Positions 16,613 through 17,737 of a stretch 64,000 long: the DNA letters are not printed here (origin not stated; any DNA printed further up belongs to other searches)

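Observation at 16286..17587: Single polypeptide joining a FabI-like SDR reductase to a FabZ dehydratase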

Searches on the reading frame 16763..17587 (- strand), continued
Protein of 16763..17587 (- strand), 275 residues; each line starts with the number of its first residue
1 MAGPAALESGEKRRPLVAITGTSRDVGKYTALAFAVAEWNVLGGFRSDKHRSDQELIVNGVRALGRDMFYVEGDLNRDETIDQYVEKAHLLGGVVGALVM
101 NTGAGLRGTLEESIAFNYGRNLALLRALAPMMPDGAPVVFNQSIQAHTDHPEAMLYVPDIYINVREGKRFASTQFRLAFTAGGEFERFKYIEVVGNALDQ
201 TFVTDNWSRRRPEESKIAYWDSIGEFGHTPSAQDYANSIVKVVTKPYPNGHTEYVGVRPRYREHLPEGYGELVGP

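Call 31: search_solved_structures(query=A2, max_evalue=0.00001, show_alignments=3)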
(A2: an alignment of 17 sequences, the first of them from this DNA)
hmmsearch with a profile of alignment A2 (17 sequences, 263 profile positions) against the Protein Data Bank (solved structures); distinct sequences matched with E-value up to 0.00001: 510 (the best 60 are shown).
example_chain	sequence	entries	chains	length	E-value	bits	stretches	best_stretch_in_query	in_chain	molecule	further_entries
3oic_A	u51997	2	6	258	4.9e-30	107.8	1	5-250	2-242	Enoyl-[acyl-carrier-protein] reductase [NADPH]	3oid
1ahh_A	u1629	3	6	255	4.7e-23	84.9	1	6-191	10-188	7 ALPHA-HYDROXYSTEROID DEHYDROGENASE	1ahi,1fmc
7eny_A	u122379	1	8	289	6.5e-23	84.5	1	6-191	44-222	7alpha-hydroxysteroid dehydrogenase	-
6j7h_A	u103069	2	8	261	3e-22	82.3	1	6-147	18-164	Blue fluorescent protein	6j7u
3wtb_A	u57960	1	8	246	8.2e-22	80.9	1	6-144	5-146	Putative oxidoreductase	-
3u5t_A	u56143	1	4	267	8.2e-21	77.6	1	4-141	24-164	3-oxoacyl-[acyl-carrier-protein] reductase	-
2uvd_A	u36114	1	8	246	3.3e-20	75.6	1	6-140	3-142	3-OXOACYL-(ACYL-CARRIER-PROTEIN) REDUCTASE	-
8ij6_A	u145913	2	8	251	2.1e-19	73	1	1-191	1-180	Putative short-chain dehydrogenases/reductase family protein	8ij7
8hi4_A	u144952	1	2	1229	2.5e-19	72.7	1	7-140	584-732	Short-chain dehydrogenase/reductase SDR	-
3itd_A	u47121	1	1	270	2.9e-19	72.5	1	6-147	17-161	17beta-Hydroxysteroid dehydrogenase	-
3is3_A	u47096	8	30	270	3e-19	72.5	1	6-146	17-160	17beta-hydroxysteroid dehydrogenase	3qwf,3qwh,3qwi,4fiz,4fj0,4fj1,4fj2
1xkq_A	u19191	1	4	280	4.5e-19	71.9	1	6-201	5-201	short-chain reductase family member (5D234)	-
5u2w_A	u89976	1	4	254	4.6e-19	71.8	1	5-145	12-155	Short chain dehydrogenase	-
4mow_A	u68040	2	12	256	6.6e-19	71.3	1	6-141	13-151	Glucose 1-dehydrogenase | Putative glucose 1-dehydrogenase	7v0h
8hdn_A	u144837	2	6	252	8.9e-19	70.9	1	8-233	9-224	7-alpha-hydroxysteroid dehydrogenase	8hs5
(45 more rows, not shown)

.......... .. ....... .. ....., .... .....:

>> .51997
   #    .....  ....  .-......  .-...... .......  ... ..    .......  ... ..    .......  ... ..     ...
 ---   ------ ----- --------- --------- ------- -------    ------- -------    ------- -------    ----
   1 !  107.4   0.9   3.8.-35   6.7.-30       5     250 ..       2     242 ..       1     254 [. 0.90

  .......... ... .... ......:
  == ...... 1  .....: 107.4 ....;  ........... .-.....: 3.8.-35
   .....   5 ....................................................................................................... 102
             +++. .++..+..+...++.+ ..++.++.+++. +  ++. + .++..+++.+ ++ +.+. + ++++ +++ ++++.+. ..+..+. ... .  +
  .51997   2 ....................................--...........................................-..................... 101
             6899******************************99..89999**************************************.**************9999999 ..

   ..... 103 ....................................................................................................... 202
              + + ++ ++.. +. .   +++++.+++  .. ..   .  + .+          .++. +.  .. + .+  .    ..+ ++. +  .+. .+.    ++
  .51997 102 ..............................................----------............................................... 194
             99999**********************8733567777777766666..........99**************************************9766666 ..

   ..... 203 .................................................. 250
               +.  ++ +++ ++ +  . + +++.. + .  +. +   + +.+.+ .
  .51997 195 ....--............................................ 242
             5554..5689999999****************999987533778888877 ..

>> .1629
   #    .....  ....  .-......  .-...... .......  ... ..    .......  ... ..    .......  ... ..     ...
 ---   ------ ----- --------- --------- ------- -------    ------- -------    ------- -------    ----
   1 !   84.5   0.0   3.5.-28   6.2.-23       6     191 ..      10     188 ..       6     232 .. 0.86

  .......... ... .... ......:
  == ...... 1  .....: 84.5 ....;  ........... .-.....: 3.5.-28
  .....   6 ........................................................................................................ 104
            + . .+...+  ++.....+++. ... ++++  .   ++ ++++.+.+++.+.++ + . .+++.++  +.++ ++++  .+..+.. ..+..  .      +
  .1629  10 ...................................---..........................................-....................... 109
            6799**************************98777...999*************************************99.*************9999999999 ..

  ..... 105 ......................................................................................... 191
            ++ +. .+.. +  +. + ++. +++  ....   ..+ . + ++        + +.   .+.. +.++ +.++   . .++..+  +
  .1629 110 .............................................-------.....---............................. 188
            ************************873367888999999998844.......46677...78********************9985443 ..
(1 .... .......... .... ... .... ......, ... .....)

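Call 35: find_homologous_proteins(query=A2, max_evalue=1e-20)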
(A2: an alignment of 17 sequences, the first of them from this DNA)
Query A2 (17 sequences) (268 aa, profile of the alignment): 2830 proteins with E <= 1e-20 among 8000 candidates; the best 120 are listed.
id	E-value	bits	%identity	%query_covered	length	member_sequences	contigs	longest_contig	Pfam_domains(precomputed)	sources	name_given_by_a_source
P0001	5.5e-81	290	100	100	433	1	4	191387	PF22818.3,PF07977.20,PF00106.32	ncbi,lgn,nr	ncbi:SDR family NAD(P)-dependent oxidoreductase [Candidatus Daviesbacteria bacterium]|nr:SDR family 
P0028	5.1e-80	287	24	90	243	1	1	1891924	PF08659.17,PF13561.13,PF00106.32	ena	-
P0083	1.6e-78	282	28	73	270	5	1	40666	PF08659.17,PF13561.13,PF00106.32,PF01370.28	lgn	-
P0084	5.9e-78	280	28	93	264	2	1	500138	PF08659.17,PF13561.13,PF00106.32,PF01370.28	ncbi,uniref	ncbi:SDR family oxidoreductase [Nocardia sp. NPDC050630]|uniref:SDR family oxidoreductase n=1 Tax=No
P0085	4.0e-77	277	26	89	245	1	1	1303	PF08659.17,PF13561.13,PF00106.32,PF01370.28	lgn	-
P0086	9.2e-77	276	25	89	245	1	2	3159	PF08659.17,PF13561.13,PF00106.32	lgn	-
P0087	1.2e-76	275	25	89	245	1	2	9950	PF08659.17,PF13561.13,PF00106.32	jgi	jgi:NAD(P)-dependent dehydrogenase (short-subunit alcohol dehydrogenase family)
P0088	1.6e-76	275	24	89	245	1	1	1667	PF08659.17,PF13561.13,PF00106.32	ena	-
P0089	2.6e-76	274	28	89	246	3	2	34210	PF08659.17,PF13561.13,PF00106.32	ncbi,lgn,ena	-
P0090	3.0e-76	274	26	92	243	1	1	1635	PF08659.17,PF13561.13,PF00106.32,PF01370.28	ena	-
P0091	3.8e-76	274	27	90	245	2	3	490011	PF08659.17,PF13561.13,PF00106.32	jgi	jgi:NAD(P)-dependent dehydrogenase (short-subunit alcohol dehydrogenase family)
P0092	6.5e-76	273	26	90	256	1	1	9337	PF08659.17,PF13561.13,PF00106.32,PF01370.28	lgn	-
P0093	1.1e-75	272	27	89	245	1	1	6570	PF08659.17,PF13561.13,PF00106.32,PF01370.28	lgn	-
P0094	1.6e-75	272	25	89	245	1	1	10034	PF08659.17,PF13561.13,PF00106.32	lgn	-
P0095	2.2e-75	271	27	89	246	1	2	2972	PF08659.17,PF13561.13,PF00106.32,PF01370.28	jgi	jgi:NAD(P)-dependent dehydrogenase (short-subunit alcohol dehydrogenase family)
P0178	1.6e-72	262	27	93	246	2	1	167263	PF08659.17,PF13561.13,PF00106.32,PF01370.28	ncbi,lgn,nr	ncbi:SDR family oxidoreductase [Chloroflexales bacterium ZM16-3]|nr:SDR family oxidoreductase [Chlor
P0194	2.7e-72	261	23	89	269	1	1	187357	PF08659.17,PF13561.13,PF00106.32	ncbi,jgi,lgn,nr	ncbi:MAG TPA: SDR family oxidoreductase [Bryobacteraceae bacterium]|jgi:NAD(P)-dependent dehydrogena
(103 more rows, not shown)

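Call 45: search_solved_structures(query=A4, max_evalue=0.000001, show_alignments=2)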
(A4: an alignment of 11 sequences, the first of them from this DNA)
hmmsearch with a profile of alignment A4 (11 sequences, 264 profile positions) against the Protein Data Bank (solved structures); distinct sequences matched with E-value up to 0.000001: 92 (the best 60 are shown).
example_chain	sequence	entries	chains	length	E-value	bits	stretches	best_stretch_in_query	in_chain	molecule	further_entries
3oic_A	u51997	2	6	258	5.8e-19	71.6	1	8-235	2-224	Enoyl-[acyl-carrier-protein] reductase [NADPH]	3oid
3wtb_A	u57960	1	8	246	3e-13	52.9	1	9-141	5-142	Putative oxidoreductase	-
1ahh_A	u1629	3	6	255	1.7e-12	50.4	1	9-208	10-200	7 ALPHA-HYDROXYSTEROID DEHYDROGENASE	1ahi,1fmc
3tn7_A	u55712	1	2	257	2e-12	50.1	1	5-141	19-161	Short-chain alcohol dehydrogenase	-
7eny_A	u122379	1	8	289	2.4e-12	49.9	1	9-207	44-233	7alpha-hydroxysteroid dehydrogenase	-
9ng1_A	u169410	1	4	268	2.5e-12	49.9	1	7-143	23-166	2,3-dihydroxy-2,3-dihydro-p-cumate dehydrogenase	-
3l77_A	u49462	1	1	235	1e-11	47.8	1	10-141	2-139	Short-chain alcohol dehydrogenase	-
3u5t_A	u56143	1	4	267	1.2e-11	47.6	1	5-139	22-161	3-oxoacyl-[acyl-carrier-protein] reductase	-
7x5j_D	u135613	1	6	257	1.5e-11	47.3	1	9-130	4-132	3-oxoacyl-ACP reductase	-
2uvd_A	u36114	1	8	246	2.8e-11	46.4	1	10-100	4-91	3-OXOACYL-(ACYL-CARRIER-PROTEIN) REDUCTASE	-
6j7h_A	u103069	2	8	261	5e-11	45.6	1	7-147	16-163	Blue fluorescent protein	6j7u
6nrp_A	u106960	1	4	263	6.9e-11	45.1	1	13-100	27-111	3-oxoacyl-ACP reductase FabG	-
3osu_A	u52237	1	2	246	8.7e-11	44.8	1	10-100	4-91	3-oxoacyl-[acyl-carrier-protein] reductase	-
7caw_A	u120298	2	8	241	8.8e-11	44.8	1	14-100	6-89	3-oxoacyl-ACP reductase FabG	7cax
3sj7_A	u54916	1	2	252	9.7e-11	44.6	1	11-100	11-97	3-oxoacyl-(Acyl-carrier-protein) reductase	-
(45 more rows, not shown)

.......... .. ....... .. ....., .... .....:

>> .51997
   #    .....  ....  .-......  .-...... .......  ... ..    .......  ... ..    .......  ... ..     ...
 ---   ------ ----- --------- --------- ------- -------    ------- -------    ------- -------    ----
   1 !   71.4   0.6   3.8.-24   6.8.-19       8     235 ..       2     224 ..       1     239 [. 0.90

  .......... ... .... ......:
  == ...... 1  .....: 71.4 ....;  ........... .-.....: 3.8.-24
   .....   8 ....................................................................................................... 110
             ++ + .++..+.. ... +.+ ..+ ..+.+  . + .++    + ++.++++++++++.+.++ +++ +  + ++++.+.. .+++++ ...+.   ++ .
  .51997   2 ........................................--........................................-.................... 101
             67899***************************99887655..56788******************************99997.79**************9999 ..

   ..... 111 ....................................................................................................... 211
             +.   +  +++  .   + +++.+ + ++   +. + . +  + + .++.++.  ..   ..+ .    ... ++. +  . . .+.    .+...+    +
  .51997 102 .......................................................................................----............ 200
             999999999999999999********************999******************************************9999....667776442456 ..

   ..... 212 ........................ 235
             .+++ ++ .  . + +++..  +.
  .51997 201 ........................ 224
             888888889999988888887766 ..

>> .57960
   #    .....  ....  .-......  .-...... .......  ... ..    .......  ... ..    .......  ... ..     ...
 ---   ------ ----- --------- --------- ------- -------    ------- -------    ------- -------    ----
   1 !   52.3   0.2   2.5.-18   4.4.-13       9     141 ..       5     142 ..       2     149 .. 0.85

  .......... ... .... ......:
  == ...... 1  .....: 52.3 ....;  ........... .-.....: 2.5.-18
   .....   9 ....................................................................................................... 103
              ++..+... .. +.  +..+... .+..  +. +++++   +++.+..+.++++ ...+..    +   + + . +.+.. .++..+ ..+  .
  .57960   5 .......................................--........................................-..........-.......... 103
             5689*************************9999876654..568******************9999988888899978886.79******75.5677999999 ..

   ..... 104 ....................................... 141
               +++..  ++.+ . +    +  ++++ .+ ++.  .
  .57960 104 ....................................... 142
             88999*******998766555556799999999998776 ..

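Call 46: find_encoding_contigs(protein=P0019, flank=8000, max_places=2)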
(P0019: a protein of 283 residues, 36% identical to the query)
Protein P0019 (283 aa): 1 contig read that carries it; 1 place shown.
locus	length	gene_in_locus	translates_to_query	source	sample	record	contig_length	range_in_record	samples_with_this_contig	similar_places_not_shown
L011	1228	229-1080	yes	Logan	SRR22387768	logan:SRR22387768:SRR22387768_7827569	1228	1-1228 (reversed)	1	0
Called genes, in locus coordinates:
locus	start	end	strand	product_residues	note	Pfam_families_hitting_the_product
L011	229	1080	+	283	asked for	PF00106:adh_short, PF13561:adh_short_C2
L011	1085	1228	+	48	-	?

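Call 47: find_encoding_contigs(protein=P0055, flank=8000, max_places=2)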
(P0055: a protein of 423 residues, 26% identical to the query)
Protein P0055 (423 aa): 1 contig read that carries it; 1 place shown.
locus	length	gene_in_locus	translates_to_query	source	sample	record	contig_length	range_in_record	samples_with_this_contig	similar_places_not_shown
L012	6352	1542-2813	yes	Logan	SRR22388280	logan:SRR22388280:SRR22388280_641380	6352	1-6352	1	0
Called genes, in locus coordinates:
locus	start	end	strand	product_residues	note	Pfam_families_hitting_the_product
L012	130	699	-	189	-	PF22769:DCD, PF00692:dUTPase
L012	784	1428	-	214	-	PF22769:DCD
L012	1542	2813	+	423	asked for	PF00106:adh_short, PF13561:adh_short_C2 (faint)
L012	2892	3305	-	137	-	-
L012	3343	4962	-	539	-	PF06418:CTP_synth_N, PF00117:GATase, PF07722:Peptidase_C26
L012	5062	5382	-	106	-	-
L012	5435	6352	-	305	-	?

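Call 56: find_encoding_contigs(protein=P0178, flank=6000, max_places=1)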
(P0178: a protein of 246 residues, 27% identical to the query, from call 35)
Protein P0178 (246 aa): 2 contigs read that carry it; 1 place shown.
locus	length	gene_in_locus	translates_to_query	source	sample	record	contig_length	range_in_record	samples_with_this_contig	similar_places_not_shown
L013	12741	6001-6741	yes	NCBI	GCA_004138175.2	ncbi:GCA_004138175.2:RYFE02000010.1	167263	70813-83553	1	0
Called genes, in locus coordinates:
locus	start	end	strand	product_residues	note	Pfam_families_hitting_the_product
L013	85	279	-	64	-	PF13451:zf_Tbcl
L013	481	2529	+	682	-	PF00069:Pkinase, PF07714:PK_Tyr_Ser-Thr, PF23381:Beta-prop_IFT122_1st, PF24817:WD40_WDHD1_1st, PF25174:Beta-prop_THOC3, PF25175:Beta-prop_WDR5, PF23414:Beta-prop_EML_2, PF24814:WD40_Prp19, +10 more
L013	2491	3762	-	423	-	PF04932:Wzy_C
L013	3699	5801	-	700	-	PF01229:Glyco_hydro_39 (weak)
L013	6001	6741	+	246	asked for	PF00106:adh_short, PF01370:Epimerase, PF08659:KR (weak), PF13561:adh_short_C2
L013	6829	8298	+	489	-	PF03060:NMO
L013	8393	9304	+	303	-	PF17848:Zn_ribbon_ACC, PF01039:Carboxyl_trans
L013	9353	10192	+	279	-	PF01039:Carboxyl_trans, PF03255:ACCA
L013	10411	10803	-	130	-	-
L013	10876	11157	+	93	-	-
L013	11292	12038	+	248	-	PF05711:TylF, PF13578:Methyltransf_24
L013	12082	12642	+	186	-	PF03706:LPG_synthase_TM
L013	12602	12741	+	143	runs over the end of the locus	PF03706:LPG_synthase_TM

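Call 57: find_encoding_contigs(protein=P0084, flank=6000, max_places=1)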
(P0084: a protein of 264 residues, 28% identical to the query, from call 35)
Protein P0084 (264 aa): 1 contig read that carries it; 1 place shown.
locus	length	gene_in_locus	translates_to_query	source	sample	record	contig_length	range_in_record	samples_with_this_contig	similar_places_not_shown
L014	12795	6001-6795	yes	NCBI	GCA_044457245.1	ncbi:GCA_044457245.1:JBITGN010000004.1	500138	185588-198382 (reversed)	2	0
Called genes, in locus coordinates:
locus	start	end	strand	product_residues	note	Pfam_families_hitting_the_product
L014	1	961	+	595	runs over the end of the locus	PF05223:MecA_N, PF00905:Transpeptidase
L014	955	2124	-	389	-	PF00486:Trans_reg_C (weak), PF03704:BTAD, PF16697:Yop-YscD_cpl, PF00498:FHA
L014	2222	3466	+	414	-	-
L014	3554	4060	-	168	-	PF08768:THAP4_heme-bd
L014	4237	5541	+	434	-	-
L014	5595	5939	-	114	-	PF01638:HxlR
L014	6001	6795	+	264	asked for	PF00106:adh_short, PF08659:KR (weak), PF01370:Epimerase (weak), PF13561:adh_short_C2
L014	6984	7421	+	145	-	PF14063:DUF4254 (weak)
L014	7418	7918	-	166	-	-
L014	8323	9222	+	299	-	PF01061:ABC2_membrane, PF12698:ABC2_membrane_3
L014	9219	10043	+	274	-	PF01061:ABC2_membrane, PF12698:ABC2_membrane_3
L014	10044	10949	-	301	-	PF13560:HTH_31, PF01381:HTH_3, PF12844:HTH_19 (weak), PF19054:DUF5753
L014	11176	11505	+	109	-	-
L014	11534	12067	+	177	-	PF12833:HTH_18, PF00165:HTH_AraC (weak)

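Call 64: search_protein_families(library=ncbifam, proteins=[L013:6829-8298:+], max_evalue=0.001)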
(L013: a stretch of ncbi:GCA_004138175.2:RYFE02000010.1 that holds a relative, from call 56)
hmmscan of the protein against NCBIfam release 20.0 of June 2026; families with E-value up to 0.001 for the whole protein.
L013:6829-8298:+ (489 aa): 1 family
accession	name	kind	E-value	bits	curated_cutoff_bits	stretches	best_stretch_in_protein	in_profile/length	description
TIGR03151.1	enACPred_II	equivalog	2.8e-14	53.1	453.1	1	282-339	161-218/307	enoyl-[acyl-carrier-protein] reductase FabK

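Call 66: find_encoding_contigs(protein=P0028, flank=6000, max_places=1)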
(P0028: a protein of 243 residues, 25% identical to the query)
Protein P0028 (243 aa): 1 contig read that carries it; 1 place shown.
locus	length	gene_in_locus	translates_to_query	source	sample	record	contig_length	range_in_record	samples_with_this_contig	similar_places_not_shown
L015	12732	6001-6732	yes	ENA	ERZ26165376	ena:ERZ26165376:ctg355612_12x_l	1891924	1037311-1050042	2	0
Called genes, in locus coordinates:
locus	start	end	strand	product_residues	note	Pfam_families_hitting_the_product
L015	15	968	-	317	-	-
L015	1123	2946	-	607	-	PF17297:PEPCK_N, PF00821:PEPCK_GTP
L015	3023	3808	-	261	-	PF01925:TauE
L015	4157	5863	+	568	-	-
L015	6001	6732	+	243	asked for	PF00106:adh_short, PF08659:KR (faint), PF13561:adh_short_C2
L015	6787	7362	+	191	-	PF03473:MOSC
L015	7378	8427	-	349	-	PF01545:Cation_efflux, PF16916:ZT_dimer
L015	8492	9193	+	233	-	PF00392:GntR, PF07702:UTRA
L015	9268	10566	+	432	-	PF02056:Glyco_hydro_4, PF11975:Glyco_hydro_4C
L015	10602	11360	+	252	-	PF01182:Glucosamine_iso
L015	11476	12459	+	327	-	PF01869:BcrAD_BadFG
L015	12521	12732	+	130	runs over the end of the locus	PF00903:Glyoxalase, PF13669:Glyoxalase_4, PF18029:Glyoxalase_6 (weak)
